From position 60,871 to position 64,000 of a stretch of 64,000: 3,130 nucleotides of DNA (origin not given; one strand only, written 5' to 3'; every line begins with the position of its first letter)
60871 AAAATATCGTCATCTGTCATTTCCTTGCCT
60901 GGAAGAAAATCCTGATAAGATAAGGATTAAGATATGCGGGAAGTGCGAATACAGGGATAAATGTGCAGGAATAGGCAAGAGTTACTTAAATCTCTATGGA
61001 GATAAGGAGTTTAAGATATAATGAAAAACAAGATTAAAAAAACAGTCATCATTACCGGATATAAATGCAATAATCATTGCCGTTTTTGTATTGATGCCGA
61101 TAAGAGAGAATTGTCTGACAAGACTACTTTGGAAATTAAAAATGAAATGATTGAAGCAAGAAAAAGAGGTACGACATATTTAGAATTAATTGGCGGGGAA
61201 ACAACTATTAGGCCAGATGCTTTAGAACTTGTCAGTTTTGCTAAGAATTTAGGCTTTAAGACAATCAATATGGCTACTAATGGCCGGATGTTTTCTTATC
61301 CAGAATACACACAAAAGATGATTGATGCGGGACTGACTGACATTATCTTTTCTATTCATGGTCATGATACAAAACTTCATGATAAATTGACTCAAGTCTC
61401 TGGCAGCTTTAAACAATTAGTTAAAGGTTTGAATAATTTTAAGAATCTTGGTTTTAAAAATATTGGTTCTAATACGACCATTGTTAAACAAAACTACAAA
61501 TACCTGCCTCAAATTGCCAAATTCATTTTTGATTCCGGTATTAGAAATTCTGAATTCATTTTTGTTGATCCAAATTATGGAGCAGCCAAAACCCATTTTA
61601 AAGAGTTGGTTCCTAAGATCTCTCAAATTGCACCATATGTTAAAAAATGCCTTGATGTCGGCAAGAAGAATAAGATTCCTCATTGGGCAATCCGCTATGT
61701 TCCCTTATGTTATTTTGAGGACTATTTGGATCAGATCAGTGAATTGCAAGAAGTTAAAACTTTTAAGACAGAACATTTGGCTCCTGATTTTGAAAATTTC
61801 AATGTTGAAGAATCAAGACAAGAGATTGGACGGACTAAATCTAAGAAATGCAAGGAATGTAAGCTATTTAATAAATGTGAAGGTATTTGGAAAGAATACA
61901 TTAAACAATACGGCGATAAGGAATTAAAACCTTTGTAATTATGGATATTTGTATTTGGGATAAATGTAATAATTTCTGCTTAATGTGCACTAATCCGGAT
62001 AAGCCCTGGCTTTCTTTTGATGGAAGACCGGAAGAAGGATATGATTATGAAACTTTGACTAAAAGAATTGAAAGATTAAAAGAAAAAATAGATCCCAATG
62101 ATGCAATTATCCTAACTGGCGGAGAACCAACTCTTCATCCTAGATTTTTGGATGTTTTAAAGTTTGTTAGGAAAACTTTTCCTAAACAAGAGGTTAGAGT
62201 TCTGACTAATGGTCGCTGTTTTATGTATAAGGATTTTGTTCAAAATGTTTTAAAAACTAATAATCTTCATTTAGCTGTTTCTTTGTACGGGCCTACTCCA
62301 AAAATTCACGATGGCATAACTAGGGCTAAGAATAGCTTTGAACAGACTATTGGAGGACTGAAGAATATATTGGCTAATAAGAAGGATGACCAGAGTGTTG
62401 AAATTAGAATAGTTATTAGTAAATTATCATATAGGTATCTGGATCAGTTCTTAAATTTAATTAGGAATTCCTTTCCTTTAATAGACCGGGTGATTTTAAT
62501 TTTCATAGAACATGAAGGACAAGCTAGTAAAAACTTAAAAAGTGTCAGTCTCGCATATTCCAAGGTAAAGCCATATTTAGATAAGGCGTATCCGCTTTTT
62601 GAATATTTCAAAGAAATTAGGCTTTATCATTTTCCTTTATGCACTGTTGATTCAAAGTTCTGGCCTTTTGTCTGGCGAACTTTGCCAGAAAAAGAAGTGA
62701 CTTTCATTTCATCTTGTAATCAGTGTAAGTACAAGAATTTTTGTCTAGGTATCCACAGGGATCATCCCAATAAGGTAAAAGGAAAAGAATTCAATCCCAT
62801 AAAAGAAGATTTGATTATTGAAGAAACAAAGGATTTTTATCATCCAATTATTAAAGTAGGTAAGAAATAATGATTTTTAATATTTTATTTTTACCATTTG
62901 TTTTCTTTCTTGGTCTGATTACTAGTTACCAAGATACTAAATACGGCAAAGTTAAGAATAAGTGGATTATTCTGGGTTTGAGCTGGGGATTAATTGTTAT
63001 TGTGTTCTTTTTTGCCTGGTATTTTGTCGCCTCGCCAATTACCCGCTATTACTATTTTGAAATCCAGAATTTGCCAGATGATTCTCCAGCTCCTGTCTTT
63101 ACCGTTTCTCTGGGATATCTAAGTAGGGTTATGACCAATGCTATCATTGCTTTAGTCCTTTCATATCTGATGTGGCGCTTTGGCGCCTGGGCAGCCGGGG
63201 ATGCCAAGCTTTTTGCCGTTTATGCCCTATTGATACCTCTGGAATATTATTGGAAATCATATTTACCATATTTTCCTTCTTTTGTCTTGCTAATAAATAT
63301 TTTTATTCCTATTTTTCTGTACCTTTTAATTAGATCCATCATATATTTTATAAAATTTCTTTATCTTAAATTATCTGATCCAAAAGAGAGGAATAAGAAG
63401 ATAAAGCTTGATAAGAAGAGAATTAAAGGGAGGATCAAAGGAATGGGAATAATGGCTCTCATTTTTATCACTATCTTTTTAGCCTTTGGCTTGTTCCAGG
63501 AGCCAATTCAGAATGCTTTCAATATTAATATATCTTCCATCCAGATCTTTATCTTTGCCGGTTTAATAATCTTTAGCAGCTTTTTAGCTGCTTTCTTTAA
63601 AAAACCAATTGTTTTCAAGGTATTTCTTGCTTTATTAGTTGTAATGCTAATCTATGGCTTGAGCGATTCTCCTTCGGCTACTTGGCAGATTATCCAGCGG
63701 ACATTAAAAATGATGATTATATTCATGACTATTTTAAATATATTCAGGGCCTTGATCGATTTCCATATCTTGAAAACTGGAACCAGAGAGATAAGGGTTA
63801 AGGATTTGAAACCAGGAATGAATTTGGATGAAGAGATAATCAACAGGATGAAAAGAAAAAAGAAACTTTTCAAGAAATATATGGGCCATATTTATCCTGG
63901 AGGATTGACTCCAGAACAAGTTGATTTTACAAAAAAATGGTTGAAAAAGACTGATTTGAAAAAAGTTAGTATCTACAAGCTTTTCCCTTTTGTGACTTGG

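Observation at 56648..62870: Tandem array of six paralogous twitch-type radical SAM domains, one ORF a fused didomain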

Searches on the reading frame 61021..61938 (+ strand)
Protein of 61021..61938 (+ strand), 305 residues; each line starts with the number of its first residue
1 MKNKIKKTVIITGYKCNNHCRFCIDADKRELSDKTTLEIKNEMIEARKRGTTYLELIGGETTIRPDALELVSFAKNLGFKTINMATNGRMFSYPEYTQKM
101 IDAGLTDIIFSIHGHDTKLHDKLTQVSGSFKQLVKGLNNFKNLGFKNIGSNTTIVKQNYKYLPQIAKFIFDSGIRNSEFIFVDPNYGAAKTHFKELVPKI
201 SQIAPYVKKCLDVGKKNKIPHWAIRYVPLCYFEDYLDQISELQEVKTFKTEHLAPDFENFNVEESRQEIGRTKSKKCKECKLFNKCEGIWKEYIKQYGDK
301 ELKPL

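Call 4: search_protein_families(library=pfam, proteins=[window:61021-61938:+], max_evalue=0.01)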
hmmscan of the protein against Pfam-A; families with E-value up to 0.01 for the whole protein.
window:61021-61938:+ (305 aa): 2 families
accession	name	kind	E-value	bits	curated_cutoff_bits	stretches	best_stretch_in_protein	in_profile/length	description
PF04055.27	Radical_SAM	-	2.6e-22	80.2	29.5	1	10-169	1-166/166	Radical SAM superfamily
PF13353.11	Fer4_12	-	0.001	19.8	22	1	15-133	14-135/137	4Fe-4S single cluster domain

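Call 5: search_protein_families(library=ncbifam, proteins=[window:61021-61938:+], max_evalue=0.01)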
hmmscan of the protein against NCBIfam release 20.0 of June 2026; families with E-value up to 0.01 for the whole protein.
window:61021-61938:+ (305 aa): 42 families (the best 25 are shown)
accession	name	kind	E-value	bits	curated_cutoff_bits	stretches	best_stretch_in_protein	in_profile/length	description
NF038332.1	rSAM_rare_HxsC4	exception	2e-47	162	500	1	3-304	11-334/335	radical SAM protein HxsC4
TIGR03977.1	rSAM_pair_HxsC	equivalog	8.8e-29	100.3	267.9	1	5-241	25-262/292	His-Xaa-Ser system radical SAM maturase HxsC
TIGR04545.1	rSAM_ahbD_hemeb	equivalog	4.1e-21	75.8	500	1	15-184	9-177/339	heme b synthase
TIGR02668.1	moaA_archaeal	equivalog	1.2e-20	73.7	325.25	1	10-212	14-215/303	GTP 3',8-cyclase MoaA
TIGR04055.1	rSAM_NirJ2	equivalog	2.1e-19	70.2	500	1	12-190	6-182/326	putative heme d1 biosynthesis radical SAM protein NirJ2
TIGR04347.1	pseudo_SAM_Halo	equivalog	6.5e-18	65.2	525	1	11-197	43-225/390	TIGR04347 family pseudo-SAM/SPASM protein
TIGR04053.2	TIGR04053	equivalog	8.4e-18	64.7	395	1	16-182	22-186/366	TIGR04053 family radical SAM/SPASM domain-containing protein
TIGR02666.1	moaA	equivalog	1e-17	64.1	284.05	1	15-199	19-209/336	GTP 3',8-cyclase MoaA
TIGR04546.1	rSAM_ahbC_deAc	equivalog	1.5e-17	63.5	650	1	12-174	45-205/390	12,18-didecarboxysiroheme deacetylase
NF001199.0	PRK00164.2-1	equivalog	3.3e-17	62.6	231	1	10-173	16-179/308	GTP 3',8-cyclase MoaA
TIGR04466.1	rSAM_BlsE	equivalog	3.9e-17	62.7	400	1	15-179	12-172/327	cytosylglucuronate decarboxylase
TIGR04051.1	rSAM_NirJ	equivalog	2.1e-16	59.8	515.45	1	15-176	11-170/354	heme d1 biosynthesis radical SAM protein NirJ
TIGR04054.1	rSAM_NirJ1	equivalog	2.3e-16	59.4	650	1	14-175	44-203/387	putative heme d1 biosynthesis radical SAM protein NirJ1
NF045646.2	rSAM_Se_TrsS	equivalog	3.8e-16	58.7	490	1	13-165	93-247/441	radical SAM (seleno)protein TrsS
TIGR04103.1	rSAM_nif11_3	equivalog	1e-15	57.3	725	1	5-186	4-182/412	nif11-class peptide radical SAM maturase 3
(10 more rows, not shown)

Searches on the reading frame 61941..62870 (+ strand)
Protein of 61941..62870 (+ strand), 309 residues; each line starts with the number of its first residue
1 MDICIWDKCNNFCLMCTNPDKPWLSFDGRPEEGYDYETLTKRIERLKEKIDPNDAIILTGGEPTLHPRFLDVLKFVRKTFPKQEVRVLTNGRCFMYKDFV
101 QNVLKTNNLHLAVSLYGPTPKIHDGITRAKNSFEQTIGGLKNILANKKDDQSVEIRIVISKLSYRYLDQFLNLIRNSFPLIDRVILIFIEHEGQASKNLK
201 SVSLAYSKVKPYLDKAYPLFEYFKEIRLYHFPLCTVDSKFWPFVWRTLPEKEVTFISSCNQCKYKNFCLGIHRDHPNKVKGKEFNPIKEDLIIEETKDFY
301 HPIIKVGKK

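Call 4: search_protein_families(library=pfam, proteins=[window:61941-62870:+], max_evalue=0.01)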
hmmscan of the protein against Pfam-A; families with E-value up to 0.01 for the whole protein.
window:61941-62870:+ (309 aa): 1 family
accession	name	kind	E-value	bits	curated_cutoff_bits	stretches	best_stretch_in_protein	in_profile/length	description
PF04055.27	Radical_SAM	-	6.5e-17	62.6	29.5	1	5-173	3-165/166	Radical SAM superfamily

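Call 5: search_protein_families(library=ncbifam, proteins=[window:61941-62870:+], max_evalue=0.01)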
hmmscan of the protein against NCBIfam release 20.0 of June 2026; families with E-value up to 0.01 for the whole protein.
window:61941-62870:+ (309 aa): 42 families (the best 25 are shown)
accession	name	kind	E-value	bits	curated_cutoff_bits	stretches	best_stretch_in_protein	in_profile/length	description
TIGR03977.1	rSAM_pair_HxsC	equivalog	8e-56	189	267.9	1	5-272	31-289/292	His-Xaa-Ser system radical SAM maturase HxsC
NF038332.1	rSAM_rare_HxsC4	exception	5.9e-26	91.4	500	1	3-211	18-216/335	radical SAM protein HxsC4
TIGR04317.1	W_rSAM_matur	equivalog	6.1e-14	51.9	380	1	5-176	10-173/349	tungsten cofactor oxidoreductase radical SAM maturase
TIGR04054.1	rSAM_NirJ1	equivalog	5.6e-13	48.2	650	1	35-199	67-220/387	putative heme d1 biosynthesis radical SAM protein NirJ1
TIGR04251.1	SCM_rSAM_ScmF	equivalog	4.5e-12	46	400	1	33-147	36-145/353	SynChlorMet cassette radical SAM/SPASM protein ScmF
TIGR04051.1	rSAM_NirJ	equivalog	4.6e-10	39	515.45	1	8-201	11-188/354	heme d1 biosynthesis radical SAM protein NirJ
TIGR04053.2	TIGR04053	equivalog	1.7e-09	37.4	395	1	40-178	44-177/366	TIGR04053 family radical SAM/SPASM domain-containing protein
NF050035.1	rSAM_WgK_link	exception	1.7e-09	37.2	650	1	1-144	11-144/367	radical SAM/SPASM peptide maturase WgkB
NF049973.1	radical_Rv1681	equivalog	1.7e-09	37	380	1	54-197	120-257/326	Rv1681 family radical SAM protein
TIGR02666.1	moaA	equivalog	2.1e-09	36.8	284.05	1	3-177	14-183/336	GTP 3',8-cyclase MoaA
NF033640.1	N_Twi_rSAM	subfamily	2.5e-09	36.7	170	1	7-187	119-308/398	twitch domain-containing radical SAM protein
TIGR04250.1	SCM_rSAM_ScmE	equivalog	4.9e-09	35.6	400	1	1-177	5-168/358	SynChlorMet cassette radical SAM/SPASM protein ScmE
NF041707.1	rSAM_YhhB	equivalog_domain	1.7e-08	33.8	445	1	9-149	12-158/369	cyclophane-forming radical SAM/SPASM peptide maturase YhhB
TIGR02668.1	moaA_archaeal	equivalog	2.1e-08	33.5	325.25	1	3-214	14-211/303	GTP 3',8-cyclase MoaA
TIGR04133.1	rSAM_w_lipo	hypoth_equivalog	1.1e-07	31.1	425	1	35-190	55-205/350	TIGR04133 family radical SAM/SPASM protein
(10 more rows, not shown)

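Call 72: search_protein_families(library=padloc, proteins=[window:61941-62870:+], max_evalue=0.001)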
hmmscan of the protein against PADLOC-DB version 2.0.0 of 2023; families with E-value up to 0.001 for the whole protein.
window:61941-62870:+ (309 aa): 2 families
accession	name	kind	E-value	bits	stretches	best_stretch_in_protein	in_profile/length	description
PDLC02903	pVip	-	1.3e-09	35.9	1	4-175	5-159/257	Viperins not associated with kinases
PDLC02904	pVip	-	4.8e-08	30.8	1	5-179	9-167/262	Viperins associated with kinases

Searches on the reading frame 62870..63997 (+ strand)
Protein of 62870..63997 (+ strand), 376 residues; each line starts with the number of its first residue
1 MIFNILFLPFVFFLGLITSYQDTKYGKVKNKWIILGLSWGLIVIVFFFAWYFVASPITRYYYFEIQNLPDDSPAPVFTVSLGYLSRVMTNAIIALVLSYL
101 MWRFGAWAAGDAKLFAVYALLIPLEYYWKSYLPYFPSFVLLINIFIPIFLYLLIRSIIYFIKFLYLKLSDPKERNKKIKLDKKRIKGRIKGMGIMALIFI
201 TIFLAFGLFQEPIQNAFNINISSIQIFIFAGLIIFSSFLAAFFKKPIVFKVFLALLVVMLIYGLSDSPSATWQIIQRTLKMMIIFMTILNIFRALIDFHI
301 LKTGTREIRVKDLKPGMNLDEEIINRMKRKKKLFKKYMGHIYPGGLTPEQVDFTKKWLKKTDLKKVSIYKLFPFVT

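Call 18: search_protein_families(library=pfam, proteins=[window:62870-63997:+], max_evalue=0.001)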
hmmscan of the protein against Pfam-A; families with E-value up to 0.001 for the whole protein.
window:62870-63997:+ (376 aa): 1 family
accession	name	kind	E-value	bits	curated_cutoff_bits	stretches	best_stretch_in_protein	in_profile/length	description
PF01478.23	Peptidase_A24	-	2.7e-05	25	26.5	1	11-149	3-101/104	Type IV leader peptidase family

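Call 58: search_protein_families(library=ncbifam, proteins=[window:62870-63997:+], max_evalue=1e-8)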
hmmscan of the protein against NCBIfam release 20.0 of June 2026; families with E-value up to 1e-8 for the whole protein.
window:62870-63997:+ (376 aa): 0 families

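Call 72: search_protein_families(library=padloc, proteins=[window:62870-63997:+], max_evalue=0.001)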
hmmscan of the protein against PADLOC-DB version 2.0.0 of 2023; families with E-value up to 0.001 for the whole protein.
window:62870-63997:+ (376 aa): 0 families
